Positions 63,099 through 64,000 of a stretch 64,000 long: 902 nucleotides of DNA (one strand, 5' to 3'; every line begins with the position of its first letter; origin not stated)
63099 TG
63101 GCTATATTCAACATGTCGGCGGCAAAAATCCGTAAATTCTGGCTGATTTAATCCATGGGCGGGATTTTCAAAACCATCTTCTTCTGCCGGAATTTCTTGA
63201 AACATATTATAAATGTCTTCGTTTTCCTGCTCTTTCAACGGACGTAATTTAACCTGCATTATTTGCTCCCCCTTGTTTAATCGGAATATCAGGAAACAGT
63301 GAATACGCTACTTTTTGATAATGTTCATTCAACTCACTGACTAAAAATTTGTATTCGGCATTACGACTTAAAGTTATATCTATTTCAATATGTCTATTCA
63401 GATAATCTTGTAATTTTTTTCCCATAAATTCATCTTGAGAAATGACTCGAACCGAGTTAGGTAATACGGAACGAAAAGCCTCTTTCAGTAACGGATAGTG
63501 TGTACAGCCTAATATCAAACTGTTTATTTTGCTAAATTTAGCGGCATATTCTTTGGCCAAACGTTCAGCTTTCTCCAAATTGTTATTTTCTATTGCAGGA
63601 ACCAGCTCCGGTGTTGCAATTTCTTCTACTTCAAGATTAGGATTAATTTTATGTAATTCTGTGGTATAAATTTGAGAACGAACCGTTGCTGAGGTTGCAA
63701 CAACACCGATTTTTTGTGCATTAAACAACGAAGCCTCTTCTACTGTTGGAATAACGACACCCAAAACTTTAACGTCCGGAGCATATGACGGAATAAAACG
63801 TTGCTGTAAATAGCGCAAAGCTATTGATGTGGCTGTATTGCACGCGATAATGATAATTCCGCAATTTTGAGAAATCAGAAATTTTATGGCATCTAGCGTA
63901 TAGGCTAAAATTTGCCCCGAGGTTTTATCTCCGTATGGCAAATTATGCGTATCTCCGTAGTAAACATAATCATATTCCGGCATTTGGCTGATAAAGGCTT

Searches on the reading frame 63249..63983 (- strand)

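Call 15: search_protein_families(library=ncbifam, proteins=[window:63249-63983:-], max_evalue=0.00001)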
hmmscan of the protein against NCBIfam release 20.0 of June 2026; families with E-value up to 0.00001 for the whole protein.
window:63249-63983:- (244 aa): 5 families
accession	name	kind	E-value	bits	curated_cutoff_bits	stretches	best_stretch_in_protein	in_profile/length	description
TIGR00067.1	glut_race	equivalog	4e-51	173.8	146.65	1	2-226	22-245/251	glutamate racemase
NF002035.0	PRK00865.1-3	equivalog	2.2e-45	155.3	328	1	2-230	27-253/267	glutamate racemase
NF002034.1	PRK00865.1-1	equivalog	6.8e-25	87.8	408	1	1-212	21-233/260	glutamate racemase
NF052483.1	racemase_CuyB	equivalog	1.1e-09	38.6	190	1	32-172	63-205/225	cysteate racemase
TIGR00035.1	asp_race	subfamily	3.9e-06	26.6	93.1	1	31-168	67-204/236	amino acid racemase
